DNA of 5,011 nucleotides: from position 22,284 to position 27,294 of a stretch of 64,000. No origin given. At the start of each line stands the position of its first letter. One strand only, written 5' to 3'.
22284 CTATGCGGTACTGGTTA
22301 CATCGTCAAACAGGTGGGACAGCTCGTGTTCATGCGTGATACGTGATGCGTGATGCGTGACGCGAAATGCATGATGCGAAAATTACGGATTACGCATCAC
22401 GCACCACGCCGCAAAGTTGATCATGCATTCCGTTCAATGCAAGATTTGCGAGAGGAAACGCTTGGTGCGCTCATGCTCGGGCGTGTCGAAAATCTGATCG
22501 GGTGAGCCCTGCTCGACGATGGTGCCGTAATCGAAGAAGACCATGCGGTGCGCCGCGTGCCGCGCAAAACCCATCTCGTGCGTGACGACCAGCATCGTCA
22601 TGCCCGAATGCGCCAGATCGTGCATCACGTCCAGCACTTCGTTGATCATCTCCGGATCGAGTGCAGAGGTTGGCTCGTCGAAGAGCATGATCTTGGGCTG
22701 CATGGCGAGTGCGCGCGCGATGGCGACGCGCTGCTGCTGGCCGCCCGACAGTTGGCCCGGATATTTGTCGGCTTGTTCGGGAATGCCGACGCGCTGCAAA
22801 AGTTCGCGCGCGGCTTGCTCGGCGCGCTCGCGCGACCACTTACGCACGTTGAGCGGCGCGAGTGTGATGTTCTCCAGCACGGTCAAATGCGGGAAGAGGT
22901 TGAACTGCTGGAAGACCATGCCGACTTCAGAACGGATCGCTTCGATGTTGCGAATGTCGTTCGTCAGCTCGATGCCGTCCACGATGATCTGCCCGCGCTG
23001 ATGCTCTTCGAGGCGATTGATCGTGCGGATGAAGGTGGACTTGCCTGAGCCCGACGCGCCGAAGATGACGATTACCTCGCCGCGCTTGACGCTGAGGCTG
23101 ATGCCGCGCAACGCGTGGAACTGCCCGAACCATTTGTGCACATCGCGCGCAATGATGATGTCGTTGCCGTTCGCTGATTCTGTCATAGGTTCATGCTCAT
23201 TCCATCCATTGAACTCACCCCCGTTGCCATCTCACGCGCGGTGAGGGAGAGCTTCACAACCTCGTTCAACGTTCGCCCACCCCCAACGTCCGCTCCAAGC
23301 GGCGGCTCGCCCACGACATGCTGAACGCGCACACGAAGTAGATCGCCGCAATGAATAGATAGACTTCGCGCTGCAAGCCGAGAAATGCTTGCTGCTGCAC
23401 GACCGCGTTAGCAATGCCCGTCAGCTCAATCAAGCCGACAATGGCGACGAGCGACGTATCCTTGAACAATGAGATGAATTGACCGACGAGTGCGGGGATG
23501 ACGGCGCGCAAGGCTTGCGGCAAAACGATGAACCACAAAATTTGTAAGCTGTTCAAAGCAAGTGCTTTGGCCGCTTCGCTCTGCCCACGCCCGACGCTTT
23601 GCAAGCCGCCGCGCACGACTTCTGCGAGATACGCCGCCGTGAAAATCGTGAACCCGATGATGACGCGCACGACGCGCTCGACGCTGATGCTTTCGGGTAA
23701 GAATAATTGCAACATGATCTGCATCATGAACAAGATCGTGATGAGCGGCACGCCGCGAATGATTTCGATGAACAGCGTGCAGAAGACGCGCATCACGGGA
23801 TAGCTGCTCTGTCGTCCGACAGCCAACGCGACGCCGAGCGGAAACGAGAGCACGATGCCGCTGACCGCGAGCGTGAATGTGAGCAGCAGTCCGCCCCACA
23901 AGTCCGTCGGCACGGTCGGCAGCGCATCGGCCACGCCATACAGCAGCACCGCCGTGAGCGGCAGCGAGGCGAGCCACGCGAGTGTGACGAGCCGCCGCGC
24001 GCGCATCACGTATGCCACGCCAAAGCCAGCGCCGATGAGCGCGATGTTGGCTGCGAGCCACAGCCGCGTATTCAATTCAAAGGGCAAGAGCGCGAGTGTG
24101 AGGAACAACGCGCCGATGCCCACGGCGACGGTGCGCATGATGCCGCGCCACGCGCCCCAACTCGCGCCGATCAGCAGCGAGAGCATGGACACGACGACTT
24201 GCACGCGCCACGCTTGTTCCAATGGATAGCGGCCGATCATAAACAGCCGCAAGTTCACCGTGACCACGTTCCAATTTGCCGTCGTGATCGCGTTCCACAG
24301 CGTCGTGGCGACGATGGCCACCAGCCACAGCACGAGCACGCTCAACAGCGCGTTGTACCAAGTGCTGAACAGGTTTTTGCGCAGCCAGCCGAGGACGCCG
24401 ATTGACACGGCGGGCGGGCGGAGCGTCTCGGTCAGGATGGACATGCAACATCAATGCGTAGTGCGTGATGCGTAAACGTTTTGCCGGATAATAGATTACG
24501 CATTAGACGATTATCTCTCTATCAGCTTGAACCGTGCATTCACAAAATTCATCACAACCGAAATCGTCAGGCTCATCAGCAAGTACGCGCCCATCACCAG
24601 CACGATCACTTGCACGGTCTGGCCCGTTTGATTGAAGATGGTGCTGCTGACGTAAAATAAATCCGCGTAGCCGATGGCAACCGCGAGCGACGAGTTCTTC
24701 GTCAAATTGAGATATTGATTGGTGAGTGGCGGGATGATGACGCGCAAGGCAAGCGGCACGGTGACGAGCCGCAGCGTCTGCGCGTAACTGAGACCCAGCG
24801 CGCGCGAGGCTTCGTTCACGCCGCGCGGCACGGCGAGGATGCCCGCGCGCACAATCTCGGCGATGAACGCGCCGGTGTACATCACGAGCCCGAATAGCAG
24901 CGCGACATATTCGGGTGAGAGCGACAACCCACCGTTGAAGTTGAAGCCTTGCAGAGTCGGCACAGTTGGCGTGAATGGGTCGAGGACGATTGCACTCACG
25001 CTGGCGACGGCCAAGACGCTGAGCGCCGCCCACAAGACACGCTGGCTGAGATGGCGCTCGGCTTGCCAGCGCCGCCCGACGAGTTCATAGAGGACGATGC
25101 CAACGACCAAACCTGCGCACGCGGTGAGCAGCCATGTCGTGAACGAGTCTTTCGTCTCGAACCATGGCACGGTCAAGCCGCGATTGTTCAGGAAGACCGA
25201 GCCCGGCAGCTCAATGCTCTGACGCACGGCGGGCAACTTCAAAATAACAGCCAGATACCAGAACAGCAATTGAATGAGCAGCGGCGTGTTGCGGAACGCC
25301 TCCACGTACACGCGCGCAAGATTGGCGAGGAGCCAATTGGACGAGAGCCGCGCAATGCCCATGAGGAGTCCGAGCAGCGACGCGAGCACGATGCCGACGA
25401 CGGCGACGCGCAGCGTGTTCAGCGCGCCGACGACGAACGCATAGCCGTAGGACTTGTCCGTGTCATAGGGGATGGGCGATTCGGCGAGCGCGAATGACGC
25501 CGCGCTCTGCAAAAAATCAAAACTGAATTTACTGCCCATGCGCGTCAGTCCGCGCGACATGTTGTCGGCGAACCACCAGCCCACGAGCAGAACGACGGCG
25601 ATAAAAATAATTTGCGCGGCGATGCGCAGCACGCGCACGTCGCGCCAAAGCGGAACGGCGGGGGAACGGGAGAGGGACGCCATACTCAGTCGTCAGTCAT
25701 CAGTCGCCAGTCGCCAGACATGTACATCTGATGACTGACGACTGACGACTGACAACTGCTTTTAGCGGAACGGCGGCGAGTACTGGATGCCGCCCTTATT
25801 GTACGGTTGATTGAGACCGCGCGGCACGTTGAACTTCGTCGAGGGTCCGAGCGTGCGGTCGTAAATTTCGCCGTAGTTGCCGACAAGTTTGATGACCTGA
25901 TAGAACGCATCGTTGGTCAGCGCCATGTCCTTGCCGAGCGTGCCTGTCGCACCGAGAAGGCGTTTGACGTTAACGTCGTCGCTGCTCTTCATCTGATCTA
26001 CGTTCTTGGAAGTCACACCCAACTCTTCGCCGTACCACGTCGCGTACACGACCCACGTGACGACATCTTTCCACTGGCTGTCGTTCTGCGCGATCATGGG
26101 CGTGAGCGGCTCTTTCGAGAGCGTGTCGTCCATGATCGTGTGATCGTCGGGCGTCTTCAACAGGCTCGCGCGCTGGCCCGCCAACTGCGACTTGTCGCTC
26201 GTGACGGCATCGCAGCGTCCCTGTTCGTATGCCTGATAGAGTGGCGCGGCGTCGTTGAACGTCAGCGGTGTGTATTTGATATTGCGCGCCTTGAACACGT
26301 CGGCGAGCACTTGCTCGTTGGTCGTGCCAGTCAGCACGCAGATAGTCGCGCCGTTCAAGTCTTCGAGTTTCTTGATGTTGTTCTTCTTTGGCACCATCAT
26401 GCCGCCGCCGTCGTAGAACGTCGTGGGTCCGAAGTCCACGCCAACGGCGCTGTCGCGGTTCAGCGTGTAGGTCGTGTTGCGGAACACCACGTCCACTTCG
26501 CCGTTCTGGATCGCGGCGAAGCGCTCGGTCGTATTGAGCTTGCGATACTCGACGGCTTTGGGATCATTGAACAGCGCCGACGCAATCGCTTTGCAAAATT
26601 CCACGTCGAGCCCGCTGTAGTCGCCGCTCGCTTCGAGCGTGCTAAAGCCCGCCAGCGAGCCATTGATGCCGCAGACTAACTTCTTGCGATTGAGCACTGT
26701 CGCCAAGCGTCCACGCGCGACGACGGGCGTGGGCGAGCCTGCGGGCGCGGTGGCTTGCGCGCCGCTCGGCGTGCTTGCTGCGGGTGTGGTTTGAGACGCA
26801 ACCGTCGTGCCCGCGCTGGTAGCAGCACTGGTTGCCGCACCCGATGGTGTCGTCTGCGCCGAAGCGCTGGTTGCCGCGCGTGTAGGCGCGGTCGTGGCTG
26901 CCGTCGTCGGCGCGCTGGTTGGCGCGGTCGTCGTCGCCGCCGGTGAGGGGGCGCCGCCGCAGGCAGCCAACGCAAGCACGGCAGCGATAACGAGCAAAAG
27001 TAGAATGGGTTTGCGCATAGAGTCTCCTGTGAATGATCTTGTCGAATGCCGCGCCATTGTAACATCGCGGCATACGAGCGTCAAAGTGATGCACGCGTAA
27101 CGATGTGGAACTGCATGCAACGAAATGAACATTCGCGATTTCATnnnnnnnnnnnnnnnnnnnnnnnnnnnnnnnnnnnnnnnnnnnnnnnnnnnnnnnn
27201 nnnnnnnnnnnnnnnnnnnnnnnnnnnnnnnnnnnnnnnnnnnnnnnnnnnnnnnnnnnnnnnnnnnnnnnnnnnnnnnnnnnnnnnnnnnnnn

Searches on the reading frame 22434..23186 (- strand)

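Call 79: search_protein_families(library=pfam, proteins=[window:22434-23186:-], max_evalue=0.00001)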
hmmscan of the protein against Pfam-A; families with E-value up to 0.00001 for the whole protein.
window:22434-23186:- (250 aa): 3 families
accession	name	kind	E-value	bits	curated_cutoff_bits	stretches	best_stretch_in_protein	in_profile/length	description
PF00005.33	ABC_tran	-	1e-40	140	25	1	26-174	1-137/137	ABC transporter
PF13304.12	AAA_21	-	9.3e-11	42.8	27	0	144-204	236-299/304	AAA domain, putative AbiEii toxin, Type IV TA system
PF02463.25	SMC_N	-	2.7e-08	34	40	1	37-212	25-206/220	RecF/RecN/SMC N terminal domain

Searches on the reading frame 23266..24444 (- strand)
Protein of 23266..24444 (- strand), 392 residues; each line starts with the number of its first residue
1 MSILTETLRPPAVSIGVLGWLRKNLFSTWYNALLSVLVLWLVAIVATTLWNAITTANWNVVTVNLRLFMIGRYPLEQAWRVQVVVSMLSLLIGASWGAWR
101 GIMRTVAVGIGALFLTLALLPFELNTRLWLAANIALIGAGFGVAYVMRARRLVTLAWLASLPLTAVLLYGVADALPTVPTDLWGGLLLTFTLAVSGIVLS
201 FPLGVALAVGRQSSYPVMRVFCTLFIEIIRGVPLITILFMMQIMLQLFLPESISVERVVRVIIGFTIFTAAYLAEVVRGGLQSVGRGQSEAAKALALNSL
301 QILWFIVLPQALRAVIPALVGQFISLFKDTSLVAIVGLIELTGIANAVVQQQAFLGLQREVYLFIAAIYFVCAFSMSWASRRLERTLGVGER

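Call 16: search_protein_families(library=pfam, proteins=[window:23266-24444:-])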
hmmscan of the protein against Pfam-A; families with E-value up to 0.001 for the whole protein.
window:23266-24444:- (392 aa): 1 family
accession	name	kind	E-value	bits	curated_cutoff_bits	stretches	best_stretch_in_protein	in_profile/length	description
PF00528.27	BPD_transp_1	-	8e-18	65.2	26.4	1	201-387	2-182/184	Binding-protein-dependent transport system inner membrane component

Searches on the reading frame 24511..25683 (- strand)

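Call 16: search_protein_families(library=pfam, proteins=[window:24511-25683:-])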
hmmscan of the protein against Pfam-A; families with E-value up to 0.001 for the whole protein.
window:24511-25683:- (390 aa): 1 family
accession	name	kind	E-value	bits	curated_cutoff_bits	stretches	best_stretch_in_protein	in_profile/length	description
PF00528.27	BPD_transp_1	-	1.5e-15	57.8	26.4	1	102-383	2-176/184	Binding-protein-dependent transport system inner membrane component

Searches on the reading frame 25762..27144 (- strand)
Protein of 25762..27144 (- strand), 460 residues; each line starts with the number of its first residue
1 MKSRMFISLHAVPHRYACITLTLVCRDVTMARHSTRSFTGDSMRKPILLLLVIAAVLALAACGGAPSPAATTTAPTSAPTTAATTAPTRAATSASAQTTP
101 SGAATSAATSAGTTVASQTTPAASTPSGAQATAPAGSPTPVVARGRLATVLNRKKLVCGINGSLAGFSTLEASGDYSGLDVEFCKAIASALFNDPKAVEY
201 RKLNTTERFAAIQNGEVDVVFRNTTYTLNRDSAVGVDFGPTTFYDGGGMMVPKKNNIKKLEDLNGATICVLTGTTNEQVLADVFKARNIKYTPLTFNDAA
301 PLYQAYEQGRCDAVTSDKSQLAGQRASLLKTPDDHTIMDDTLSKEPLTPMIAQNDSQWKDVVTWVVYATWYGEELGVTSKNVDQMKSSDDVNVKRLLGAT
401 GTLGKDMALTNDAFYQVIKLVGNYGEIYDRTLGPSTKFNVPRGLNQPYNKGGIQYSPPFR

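Call 16: search_protein_families(library=pfam, proteins=[window:25762-27144:-])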
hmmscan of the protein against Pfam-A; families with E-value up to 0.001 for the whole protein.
window:25762-27144:- (460 aa): 3 families
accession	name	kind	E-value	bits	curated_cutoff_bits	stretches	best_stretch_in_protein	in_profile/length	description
PF00497.25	SBP_bac_3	-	1.1e-13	51.5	26.4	1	156-351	1-98/132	Bacterial extracellular solute-binding proteins, family 3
PF09084.16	NMT1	-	8.6e-06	26.2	20.5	1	248-315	76-145/216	NMT1/THI5 like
PF04069.17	OpuAC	-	0.0004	20.5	21.2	0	197-267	30-112/257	Substrate binding domain of ABC-type glycine betaine transport system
